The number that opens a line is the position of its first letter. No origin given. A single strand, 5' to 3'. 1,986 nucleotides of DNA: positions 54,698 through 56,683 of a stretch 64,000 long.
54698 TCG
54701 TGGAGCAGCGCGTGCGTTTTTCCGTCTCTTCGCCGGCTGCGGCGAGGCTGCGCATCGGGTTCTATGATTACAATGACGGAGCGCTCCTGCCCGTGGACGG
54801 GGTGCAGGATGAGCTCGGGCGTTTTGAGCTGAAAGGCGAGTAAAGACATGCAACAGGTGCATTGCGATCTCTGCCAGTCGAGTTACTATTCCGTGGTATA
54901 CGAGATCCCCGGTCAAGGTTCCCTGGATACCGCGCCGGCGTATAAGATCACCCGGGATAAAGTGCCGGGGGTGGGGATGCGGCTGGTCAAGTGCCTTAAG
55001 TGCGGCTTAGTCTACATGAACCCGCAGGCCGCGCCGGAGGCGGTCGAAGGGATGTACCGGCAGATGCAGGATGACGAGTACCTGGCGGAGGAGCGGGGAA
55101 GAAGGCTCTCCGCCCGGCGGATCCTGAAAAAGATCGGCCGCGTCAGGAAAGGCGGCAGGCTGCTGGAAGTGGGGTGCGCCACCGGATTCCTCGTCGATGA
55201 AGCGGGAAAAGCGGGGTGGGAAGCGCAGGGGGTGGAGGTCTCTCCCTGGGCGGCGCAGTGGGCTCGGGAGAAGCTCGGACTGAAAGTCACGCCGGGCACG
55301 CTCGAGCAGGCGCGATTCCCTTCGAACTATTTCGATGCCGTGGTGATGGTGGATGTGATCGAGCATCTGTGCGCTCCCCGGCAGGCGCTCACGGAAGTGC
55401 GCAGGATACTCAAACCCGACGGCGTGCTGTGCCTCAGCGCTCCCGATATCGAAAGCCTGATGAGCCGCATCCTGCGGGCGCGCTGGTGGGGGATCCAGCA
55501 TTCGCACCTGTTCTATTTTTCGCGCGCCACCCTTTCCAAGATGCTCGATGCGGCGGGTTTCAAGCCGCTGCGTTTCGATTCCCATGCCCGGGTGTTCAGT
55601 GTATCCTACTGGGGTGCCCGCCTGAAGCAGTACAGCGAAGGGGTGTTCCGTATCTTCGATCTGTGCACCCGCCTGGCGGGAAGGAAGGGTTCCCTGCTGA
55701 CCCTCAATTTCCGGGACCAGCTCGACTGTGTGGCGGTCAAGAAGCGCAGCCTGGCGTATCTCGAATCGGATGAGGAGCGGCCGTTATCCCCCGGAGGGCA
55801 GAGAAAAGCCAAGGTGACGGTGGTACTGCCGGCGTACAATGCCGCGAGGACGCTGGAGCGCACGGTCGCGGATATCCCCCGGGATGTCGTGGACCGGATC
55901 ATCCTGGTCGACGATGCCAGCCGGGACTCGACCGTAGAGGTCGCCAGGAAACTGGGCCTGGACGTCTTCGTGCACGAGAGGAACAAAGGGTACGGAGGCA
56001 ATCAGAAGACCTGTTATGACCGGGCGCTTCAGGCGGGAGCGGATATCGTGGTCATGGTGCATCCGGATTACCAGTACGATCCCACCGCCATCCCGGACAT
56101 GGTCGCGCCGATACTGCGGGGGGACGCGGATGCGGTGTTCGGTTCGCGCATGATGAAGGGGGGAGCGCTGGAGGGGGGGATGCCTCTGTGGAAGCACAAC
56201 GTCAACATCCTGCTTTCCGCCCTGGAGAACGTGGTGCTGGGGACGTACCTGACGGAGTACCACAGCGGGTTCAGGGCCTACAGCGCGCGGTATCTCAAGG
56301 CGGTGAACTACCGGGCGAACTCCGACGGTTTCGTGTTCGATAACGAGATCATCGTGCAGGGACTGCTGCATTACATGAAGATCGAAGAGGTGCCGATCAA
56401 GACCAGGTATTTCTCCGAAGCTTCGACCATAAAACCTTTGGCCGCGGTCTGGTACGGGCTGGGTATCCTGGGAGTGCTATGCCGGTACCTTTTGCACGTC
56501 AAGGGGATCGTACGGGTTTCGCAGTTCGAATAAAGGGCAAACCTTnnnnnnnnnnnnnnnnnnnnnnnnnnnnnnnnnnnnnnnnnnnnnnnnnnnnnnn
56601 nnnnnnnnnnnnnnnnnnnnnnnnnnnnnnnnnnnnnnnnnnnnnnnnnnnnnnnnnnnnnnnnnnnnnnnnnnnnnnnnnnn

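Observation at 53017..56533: DUF2079 polytopic membrane protein paired with a methyltransferase::GT2 (DPM1-like) fusion: a candidate lipid-linked glycosylation module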

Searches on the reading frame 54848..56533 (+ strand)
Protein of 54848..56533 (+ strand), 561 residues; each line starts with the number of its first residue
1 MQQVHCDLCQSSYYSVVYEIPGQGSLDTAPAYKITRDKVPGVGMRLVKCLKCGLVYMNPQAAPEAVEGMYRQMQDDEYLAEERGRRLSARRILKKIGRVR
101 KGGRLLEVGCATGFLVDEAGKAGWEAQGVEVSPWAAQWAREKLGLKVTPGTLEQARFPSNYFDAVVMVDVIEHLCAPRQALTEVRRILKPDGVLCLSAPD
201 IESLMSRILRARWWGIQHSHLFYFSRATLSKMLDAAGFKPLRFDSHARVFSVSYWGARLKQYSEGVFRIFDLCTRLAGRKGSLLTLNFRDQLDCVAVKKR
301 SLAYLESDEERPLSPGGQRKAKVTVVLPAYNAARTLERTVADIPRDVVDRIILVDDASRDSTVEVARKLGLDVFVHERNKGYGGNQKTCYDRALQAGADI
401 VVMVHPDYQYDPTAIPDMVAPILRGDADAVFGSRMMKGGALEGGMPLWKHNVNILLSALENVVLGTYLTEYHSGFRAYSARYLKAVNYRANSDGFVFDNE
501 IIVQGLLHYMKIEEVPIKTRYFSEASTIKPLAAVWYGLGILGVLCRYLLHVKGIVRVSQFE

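Call 6: search_protein_families(library=pfam, proteins=[window:54848-56533:+], max_evalue=0.01)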
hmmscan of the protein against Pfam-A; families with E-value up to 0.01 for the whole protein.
window:54848-56533:+ (561 aa): 10 families
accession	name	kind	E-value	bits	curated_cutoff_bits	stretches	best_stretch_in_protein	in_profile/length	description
PF13489.12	Methyltransf_23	-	9.6e-26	90.9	27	1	87-240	7-161/164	Methyltransferase domain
PF00535.33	Glycos_transf_2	-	2.7e-21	76.7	23.3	1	324-484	1-165/168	Glycosyl transferase family 2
PF08241.18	Methyltransf_11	-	1.3e-17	64.6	21.2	1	106-195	1-94/95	Methyltransferase domain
PF13649.12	Methyltransf_25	-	1.3e-13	51.9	27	1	106-192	2-97/97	Methyltransferase domain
PF08242.18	Methyltransf_12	-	1.2e-12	48.8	30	1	106-194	1-98/98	Methyltransferase domain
PF13847.12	Methyltransf_31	-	2.3e-09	37.5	27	1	101-202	3-115/145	Methyltransferase domain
PF07021.18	MetW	-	2.9e-06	27.5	21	1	99-188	11-102/193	Methionine biosynthesis protein MetW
PF02353.26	CMAS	-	0.0003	20.6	27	1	89-197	51-165/273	Mycolic acid cyclopropane synthetase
PF13641.12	Glyco_tranf_2_3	-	0.00043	20.8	27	1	323-430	3-119/230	Glycosyltransferase like family 2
PF08003.17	Methyltransf_9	-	0.0045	16.4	23.8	1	91-242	106-264/315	Protein of unknown function (DUF1698)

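Call 8: search_protein_families(library=ncbifam, proteins=[window:54848-56533:+], max_evalue=0.01)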
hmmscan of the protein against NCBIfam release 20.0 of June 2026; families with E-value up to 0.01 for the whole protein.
window:54848-56533:+ (561 aa): 40 families (the best 25 are shown)
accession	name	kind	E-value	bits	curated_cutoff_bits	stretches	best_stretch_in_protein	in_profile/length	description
TIGR04182.1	glyco_TIGR04182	equivalog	4e-24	85.5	325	1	322-529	1-200/293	S-layer glycoprotein N-glycosyltransferase AglJ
NF058614.1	PPMAGASynPpgS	equivalog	1e-17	64.3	370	1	323-522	2-199/226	polyprenyl-phospho-N-acetylgalactosaminyl synthase PpgS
NF041391.1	DPhHxTase_Halo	equivalog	2.8e-17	62.4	375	1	329-532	3-196/213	dolichyl-phosphate hexose transferase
NF045667.1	MTase_DVU1556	equivalog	1e-13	51.3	155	1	91-250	13-172/213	DVU_1556 family methyltransferase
NF010496.0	PRK13915.1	equivalog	7.9e-11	41.6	262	1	319-425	29-145/307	glucosyl-3-phosphoglycerate synthase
TIGR01983.1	UbiG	equivalog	2.7e-09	36.7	102.95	1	100-198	48-153/228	bifunctional 2-polyprenyl-6-hydroxyphenol methylase/3-demethylubiquinol 3-O-methyltransferase UbiG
NF043040.1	corrin_prot_MT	hypoth_equivalog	8.4e-09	35.2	180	1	91-197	33-148/216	corrinoid protein-associated methyltransferase CpaM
TIGR04283.1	glyco_like_mftF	equivalog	4.8e-08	32.9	182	1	324-434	2-110/221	TIGR04283 family arsenosugar biosynthesis glycosyltransferase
TIGR02072.1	BioC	equivalog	2e-07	31.1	184.95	1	88-244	19-177/244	malonyl-ACP O-methyltransferase BioC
NF041865.1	EpsU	equivalog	8.6e-07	28.3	700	1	305-413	24-138/394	exopolysaccharide biosynthesis GT2 family glycosyltransferase EpsU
TIGR03965.1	mycofact_glyco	equivalog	3.1e-06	26.3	280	1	316-391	69-151/467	mycofactocin biosynthesis glycosyltransferase MftF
NF047649.1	MTase_UXPK_star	exception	3.6e-06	26.2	460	1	96-197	72-182/283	methyltransferase/UXPK-star double selenoprotein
NF041536.1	ArsM_DUF2284_UU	exception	4.8e-06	25.2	575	1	96-197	71-181/459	arsenite methyltransferase/DUF2284 domain selenoprotein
TIGR04345.1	ovoA_Cterm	equivalog_domain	5.3e-06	26.1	170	1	161-240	134-212/242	putative 4-mercaptohistidine N1-methyltransferase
NF008686.0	PRK11705.1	equivalog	8.1e-06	25.1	400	1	92-197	159-266/383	cyclopropane fatty acyl phospholipid synthase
TIGR02098.1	MJ0042_CXXC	domain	5.1e-05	22.9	20.9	1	31-57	11-36/38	MJ0042-type zinc finger domain-containing protein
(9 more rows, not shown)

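Call 10: search_solved_structures(query=window:54848-56533:+, max_evalue=0.001)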
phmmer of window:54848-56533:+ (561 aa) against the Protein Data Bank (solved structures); distinct sequences matched with E-value up to 0.001: 22.
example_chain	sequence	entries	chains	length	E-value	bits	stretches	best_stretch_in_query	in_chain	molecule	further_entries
3cc8_A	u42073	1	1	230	3.7e-13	52.1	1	93-244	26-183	Putative methyltransferase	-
5mlz_A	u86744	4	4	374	6.8e-12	47.9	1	321-518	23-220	Dolichol monophosphate mannose synthase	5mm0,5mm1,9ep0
3l8d_A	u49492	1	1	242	4.7e-10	41.9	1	99-197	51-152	Methyltransferase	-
2avn_A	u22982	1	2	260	6.3e-08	34.8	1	103-262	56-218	ubiquinone/menaquinone biosynthesis methyltransferase-related protein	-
1vlm_A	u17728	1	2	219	1.4e-07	33.7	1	101-242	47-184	SAM-dependent methyltransferase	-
1ve3_A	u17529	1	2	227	3.1e-07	32.6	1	88-210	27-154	hypothetical protein PH0226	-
7qcb_A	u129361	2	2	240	3.6e-07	32.4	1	101-198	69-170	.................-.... 27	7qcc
3mgg_A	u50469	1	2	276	3.9e-06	28.9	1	100-197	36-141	Methyltransferase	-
6uak_A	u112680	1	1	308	8.8e-06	27.8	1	98-195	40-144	SAM dependent methyltransferase LahSB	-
7pd7_A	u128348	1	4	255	1.3e-05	27.2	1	102-192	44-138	Methyltransferase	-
9rfr_A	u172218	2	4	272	4.5e-05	25.4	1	100-206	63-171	Ubiquinone biosynthesis O-methyltransferase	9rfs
2z87_A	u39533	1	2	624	4.8e-05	25.3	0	301-389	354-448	Chondroitin synthase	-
2z86_A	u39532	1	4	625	4.9e-05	25.3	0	301-389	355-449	Chondroitin synthase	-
3e23_A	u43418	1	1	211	9e-05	24.4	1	89-197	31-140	uncharacterized protein RPA2492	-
3dli_A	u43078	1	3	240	0.00014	23.7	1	78-244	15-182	methyltransferase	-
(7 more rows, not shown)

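Call 17: find_related_loci(query=A2, collection=genome_contigs, flank=8000)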
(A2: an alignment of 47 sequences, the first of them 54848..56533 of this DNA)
Query A2 (561 aa) in genome_contigs; peptide patterns used: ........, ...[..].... (x = any residue, [..] = any of these).
600 stretches matched a pattern (row limit reached: there are more); 599 encode a relative of the query (tblastn E <= 1e-3); the best 80 are kept; 80 distinct loci.
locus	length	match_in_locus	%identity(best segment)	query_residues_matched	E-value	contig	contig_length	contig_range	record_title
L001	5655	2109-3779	56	2-561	0e+0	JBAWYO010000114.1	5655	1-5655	MAG: Candidatus Omnitrophota bacterium isolate ELA091 MAG091_114, whole genome shotgun sequence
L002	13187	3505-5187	56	1-560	0e+0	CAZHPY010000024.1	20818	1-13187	MAG TPA_asm: uncultured Planctomycetia bacterium isolate binchicken_co220_179 genome assembly, contig: NODE_1560_length_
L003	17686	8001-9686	55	2-561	0e+0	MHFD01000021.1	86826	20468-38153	MAG: Omnitrophica bacterium RBG_13_46_9 RBG_13_scaffold_159, whole genome shotgun sequence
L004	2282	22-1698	56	1-560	0e+0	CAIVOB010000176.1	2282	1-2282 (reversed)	MAG: Candidatus Omnitrophica bacterium isolate AM-lipid-02-D9_bin-0621 genome assembly, contig: bin-0621:176/196, whole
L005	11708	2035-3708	55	1-561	0e+0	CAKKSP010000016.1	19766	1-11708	Omnitrophica bacterium GWA2_41_15 isolate Hainich-Omni-XIII genome assembly, contig: Omni_Hai_XIII_Hain_H41_02um_R1_618_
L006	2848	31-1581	55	45-561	0e+0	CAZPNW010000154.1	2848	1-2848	MAG TPA_asm: uncultured Planctomycetales bacterium isolate binchicken_co216_53 genome assembly, contig: k141_2022135, wh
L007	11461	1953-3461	42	40-549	3e-114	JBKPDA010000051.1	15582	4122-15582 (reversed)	MAG: Actinomycetota bacterium isolate GB_EKS_MAG_00036 GB_EKS_000000146969, whole genome shotgun sequence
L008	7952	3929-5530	39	2-547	6e-114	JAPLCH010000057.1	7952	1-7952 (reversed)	MAG: Solirubrobacterales bacterium isolate LacPavin_0419_WC53_MAG_59_7 LacPavin_0419_WC53_scaffold_60323, whole genome s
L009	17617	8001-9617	41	6-553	2e-105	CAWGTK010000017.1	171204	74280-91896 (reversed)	MAG: uncultured Actinomycetes bacterium isolate MFD04212.bin.2.176 genome assembly, contig: contig_26458, whole genome s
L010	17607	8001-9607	65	6-560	1e-154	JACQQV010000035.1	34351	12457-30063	MAG: Candidatus Omnitrophota bacterium isolate NC_groundwater_1342_Ag_S-0.2um_51_121 S_p2_S4_coassembly_k141_1862042, wh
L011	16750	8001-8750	61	312-561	3e-98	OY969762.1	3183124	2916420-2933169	MAG: Candidatus Aminicenantes bacterium isolate MFD04408.bin.c.1 genome assembly, chromosome: 1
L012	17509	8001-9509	37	31-560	2e-95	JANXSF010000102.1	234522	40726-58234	MAG: Acidobacteria bacterium isolate 336R_metabat_83 336R_k141_1446644, whole genome shotgun sequence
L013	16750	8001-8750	59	312-561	2e-94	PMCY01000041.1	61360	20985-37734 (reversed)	MAG: Candidatus Aminicenantes bacterium isolate fen_333 73.20120700_E2X.90_contig_26526, whole genome shotgun sequence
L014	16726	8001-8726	61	319-560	5e-94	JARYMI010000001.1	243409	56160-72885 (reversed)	MAG: Clostridiales bacterium isolate A05DMB-I-28 NODE_1_length_243409_cov_10.561241, whole genome shotgun sequence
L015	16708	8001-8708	64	319-554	1e-93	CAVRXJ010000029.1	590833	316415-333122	MAG: uncultured Acidobacteriota bacterium isolate MFD02809.bin.2.209 genome assembly, contig: contig_77248, whole genome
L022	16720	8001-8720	59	322-561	6e-88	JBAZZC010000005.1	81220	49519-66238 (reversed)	MAG: Candidatus Paceibacterota bacterium isolate SO_2017_GW1_97 NODE_1827_length_81220_cov_1.506789_OW334_2017, whole ge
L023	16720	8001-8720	59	322-561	2e-87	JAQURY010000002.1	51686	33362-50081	MAG: Candidatus Paceibacterota bacterium isolate STD1_84 NODE_1242_length_51686_cov_3.827964_Sandtown_D1, whole genome s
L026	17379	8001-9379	55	88-561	1e-86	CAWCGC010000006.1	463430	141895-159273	MAG: Bryobacteraceae bacterium isolate MFD09368.bin.2.32 genome assembly, contig: contig_10874, whole genome shotgun seq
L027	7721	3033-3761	58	320-560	8e-87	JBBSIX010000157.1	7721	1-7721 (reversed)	MAG: Chloroflexia bacterium isolate LS3_sbin.9 LS3_sbin.9_K_215137_L_7721_cov_67.0000, whole genome shotgun sequence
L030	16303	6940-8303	55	92-561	2e-86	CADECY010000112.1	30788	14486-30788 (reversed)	MAG: uncultured Acidobacteria bacterium isolate Acidobacteria sp. RBC020 genome assembly, contig: MAG020_112, whole geno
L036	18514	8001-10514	59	319-561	1e-85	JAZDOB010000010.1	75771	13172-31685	MAG: Candidatus Zambryskibacteria bacterium isolate MEGAHIT-group-0.746 k141_12987691, whole genome shotgun sequence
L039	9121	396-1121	56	320-561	2e-85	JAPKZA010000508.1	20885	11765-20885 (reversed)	MAG: Acidobacteria bacterium isolate LacPavin_0419_WC53_MAG_61_8 LacPavin_0419_WC53_scaffold_110446, whole genome shotgu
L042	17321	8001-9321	59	104-554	4e-85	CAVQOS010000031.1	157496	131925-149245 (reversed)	MAG: uncultured Chloroflexia bacterium isolate MFD10097.bin.1.24 genome assembly, contig: contig_4267, whole genome shot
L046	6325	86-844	55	311-560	8e-85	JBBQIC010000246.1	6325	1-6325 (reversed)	MAG: Chloroflexia bacterium isolate Co_metawrap_852 Cmw_852_k141_13303036_length_6325_cov_19.9877, whole genome shotgun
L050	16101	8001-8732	57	318-560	1e-84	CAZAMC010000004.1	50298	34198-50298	MAG TPA_asm: uncultured Gammaproteobacteria bacterium isolate SRP173033_co2_64 genome assembly, contig: NODE_194_length_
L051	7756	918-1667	55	311-560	2e-84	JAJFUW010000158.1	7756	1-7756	MAG: Spirochaetia bacterium isolate bin.56 k141_186314, whole genome shotgun sequence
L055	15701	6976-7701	55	319-560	4e-84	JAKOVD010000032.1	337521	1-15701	MAG: Chloroflexota bacterium isolate JPNG_maxbin.037 k201_531772, whole genome shotgun sequence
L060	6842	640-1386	56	313-560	1e-83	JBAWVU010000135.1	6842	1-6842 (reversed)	MAG: Chloroflexota bacterium isolate ELA019 MAG019_135, whole genome shotgun sequence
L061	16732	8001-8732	57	306-550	2e-83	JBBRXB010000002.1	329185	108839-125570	MAG: Candidatus Limnocylindrales bacterium isolate La4_metabat2.136 La4_metabat2.136_K_1251709_L_329185_cov_36.0521, who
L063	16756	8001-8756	53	305-560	6e-83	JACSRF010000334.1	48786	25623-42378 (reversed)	MAG: Anaerolinea sp. isolate CH6 contig-70_540, whole genome shotgun sequence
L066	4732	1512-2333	52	299-561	2e-83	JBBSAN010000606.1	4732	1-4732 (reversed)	MAG: Chloroflexia bacterium isolate La6_metabat2.004 La6_metabat2.004_K_980490_L_4732_cov_9.0000, whole genome shotgun s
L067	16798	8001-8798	54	300-560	4e-83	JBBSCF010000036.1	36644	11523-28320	MAG: Candidatus Limnocylindrales bacterium isolate La6_metabat2.260 La6_metabat2.260_K_1592607_L_36644_cov_22.3458, whol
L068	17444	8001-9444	55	46-560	9e-83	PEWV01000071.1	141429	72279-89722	MAG: Candidatus Omnitrophica bacterium CG07_land_8_20_14_0_80_42_15 CG07_land_8_20_14_0.80_scaffold_29_c, whole genome s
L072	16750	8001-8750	55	316-561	1e-82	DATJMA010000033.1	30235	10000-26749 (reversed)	MAG TPA_asm: Bryobacteraceae bacterium isolate SMAG_U14823 k141_3910892, whole genome shotgun sequence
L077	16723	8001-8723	57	320-560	1e-81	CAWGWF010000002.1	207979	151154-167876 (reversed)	MAG: uncultured Chloroflexia bacterium isolate MFD09779.bin.1.328 genome assembly, contig: contig_26799, whole genome sh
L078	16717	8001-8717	54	322-560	2e-81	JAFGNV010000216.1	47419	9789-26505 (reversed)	MAG: Anaerolineae bacterium isolate Zod_Metabat.569 k87_14554168, whole genome shotgun sequence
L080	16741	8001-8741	54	309-560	2e-81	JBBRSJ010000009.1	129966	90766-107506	MAG: Candidatus Limnocylindrales bacterium isolate La2_metabat2.049 La2_metabat2.049_K_387553L129966_cov_73.6777, whole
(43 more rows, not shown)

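Call 29: search_protein_families(library=pfam, proteins=[L012:9573-11552:+, L026:9442-11472:+, L030:8320-10284:+, L039:1175-3136:+, L072:8808-10802:+, L011:8781-11216:-, L014:8732-11098:-, L022:8716-9819:+, L061:8790-9806:+, L051:1736-2779:+], max_evalue=0.001)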
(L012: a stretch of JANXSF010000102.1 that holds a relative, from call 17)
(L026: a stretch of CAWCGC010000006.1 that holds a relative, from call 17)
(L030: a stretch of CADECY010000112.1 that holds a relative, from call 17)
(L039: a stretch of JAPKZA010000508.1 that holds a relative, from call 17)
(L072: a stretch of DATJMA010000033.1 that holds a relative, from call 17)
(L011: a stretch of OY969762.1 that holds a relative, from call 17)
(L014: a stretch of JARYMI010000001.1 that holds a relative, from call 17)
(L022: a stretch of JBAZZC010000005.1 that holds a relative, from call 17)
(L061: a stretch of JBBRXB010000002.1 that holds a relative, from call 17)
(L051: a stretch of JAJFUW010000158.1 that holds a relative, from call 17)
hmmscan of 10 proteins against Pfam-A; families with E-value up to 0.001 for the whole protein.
L012:9573-11552:+ (660 aa): 1 family
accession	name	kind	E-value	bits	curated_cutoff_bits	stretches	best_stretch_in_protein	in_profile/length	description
PF09586.16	YfhO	-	5.4e-05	22.2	28.5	0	557-630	753-827/835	Bacterial membrane protein YfhO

L026:9442-11472:+ (677 aa): 0 families

L030:8320-10284:+ (655 aa): 1 family
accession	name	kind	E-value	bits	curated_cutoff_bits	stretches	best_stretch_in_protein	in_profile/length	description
PF09586.16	YfhO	-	2.7e-08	33.1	28.5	0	555-627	754-827/835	Bacterial membrane protein YfhO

L039:1175-3136:+ (654 aa): 0 families

L072:8808-10802:+ (665 aa): 0 families

L011:8781-11216:- (812 aa): 0 families

L014:8732-11098:- (789 aa): 0 families

L022:8716-9819:+ (368 aa): 1 family
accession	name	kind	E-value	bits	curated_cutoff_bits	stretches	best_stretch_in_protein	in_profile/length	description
PF13231.12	PMT_2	-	0.00024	21.8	26.1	1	74-227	4-155/160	Dolichyl-phosphate-mannose-protein mannosyltransferase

L061:8790-9806:+ (339 aa): 1 family
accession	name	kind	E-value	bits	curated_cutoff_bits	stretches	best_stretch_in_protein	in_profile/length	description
PF03706.18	LPG_synthase_TM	-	1.1e-44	153.6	33.4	1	13-304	3-300/302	Lysylphosphatidylglycerol synthase TM region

L051:1736-2779:+ (348 aa): 1 family
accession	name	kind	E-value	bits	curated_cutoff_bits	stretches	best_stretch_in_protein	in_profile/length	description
PF03706.18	LPG_synthase_TM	-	1.1e-56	192.9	33.4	1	6-324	1-302/302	Lysylphosphatidylglycerol synthase TM region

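Call 30: search_protein_families(library=pfam, proteins=[L023:8707-10131:+, L042:9404-10720:+, L050:8759-10309:+, L055:7810-10671:+, L063:8826-10865:+, L068:9678-11735:+, L008:5650-7341:+, L007:3593-5005:+, L009:9662-11281:-, L003:10482-12179:+], max_evalue=0.001)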
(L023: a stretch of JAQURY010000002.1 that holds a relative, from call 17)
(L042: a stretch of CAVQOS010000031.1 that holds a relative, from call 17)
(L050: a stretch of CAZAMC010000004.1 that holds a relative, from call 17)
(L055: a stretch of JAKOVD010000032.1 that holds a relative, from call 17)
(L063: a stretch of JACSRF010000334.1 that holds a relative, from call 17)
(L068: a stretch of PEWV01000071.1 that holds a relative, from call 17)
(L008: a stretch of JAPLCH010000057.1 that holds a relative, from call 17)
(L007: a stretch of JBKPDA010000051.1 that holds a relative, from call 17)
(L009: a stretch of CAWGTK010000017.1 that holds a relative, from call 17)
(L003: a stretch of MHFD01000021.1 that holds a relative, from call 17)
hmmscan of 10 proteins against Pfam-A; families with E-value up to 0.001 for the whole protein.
L023:8707-10131:+ (475 aa): 1 family
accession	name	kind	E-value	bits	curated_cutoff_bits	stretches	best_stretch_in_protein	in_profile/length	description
PF13231.12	PMT_2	-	6.4e-14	52.9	26.1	1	83-212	10-145/160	Dolichyl-phosphate-mannose-protein mannosyltransferase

L042:9404-10720:+ (439 aa): 1 family
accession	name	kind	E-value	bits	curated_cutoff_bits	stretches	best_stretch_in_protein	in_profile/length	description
PF09594.16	GT87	-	2e-19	70.7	25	1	109-326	9-223/237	Glycosyltransferase family 87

L050:8759-10309:+ (517 aa): 0 families

L055:7810-10671:+ (954 aa): 1 family
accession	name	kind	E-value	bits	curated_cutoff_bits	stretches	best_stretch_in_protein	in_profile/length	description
PF10131.15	PTPS_related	-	4e-05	22.7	26.4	1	126-445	33-306/621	6-pyruvoyl-tetrahydropterin synthase related domain; membrane protein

L063:8826-10865:+ (680 aa): 0 families

L068:9678-11735:+ (686 aa): 1 family
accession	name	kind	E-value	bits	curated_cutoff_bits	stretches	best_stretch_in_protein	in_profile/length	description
PF13231.12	PMT_2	-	2.7e-06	28.1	26.1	1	171-315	12-154/160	Dolichyl-phosphate-mannose-protein mannosyltransferase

L008:5650-7341:+ (564 aa): 0 families

L007:3593-5005:+ (471 aa): 0 families

L009:9662-11281:- (540 aa): 0 families

L003:10482-12179:+ (566 aa): 8 families
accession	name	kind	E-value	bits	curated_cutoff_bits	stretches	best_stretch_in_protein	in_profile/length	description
PF13181.12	TPR_8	-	3.8e-12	45.8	25.7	1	484-509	7-32/34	Tetratricopeptide repeat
PF00515.34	TPR_1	-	1.3e-11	44.2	27.8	2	518-545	2-29/34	Tetratricopeptide repeat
PF07719.23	TPR_2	-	3.7e-09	36.4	27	0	518-547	2-31/34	Tetratricopeptide repeat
PF13424.12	TPR_12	-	3.2e-07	30.9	30.1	1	484-546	9-74/77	Tetratricopeptide repeat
PF13231.12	PMT_2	-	2.1e-05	25.2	26.1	1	135-282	12-156/160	Dolichyl-phosphate-mannose-protein mannosyltransferase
PF13374.12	TPR_10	-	0.00012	22.4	27.5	0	483-509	7-33/42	Tetratricopeptide repeat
PF13432.12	TPR_16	-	0.00026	21.8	32.7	1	488-548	7-62/65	Tetratricopeptide repeat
PF13176.12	TPR_7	-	0.00069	20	27.9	0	484-509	5-30/36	Tetratricopeptide repeat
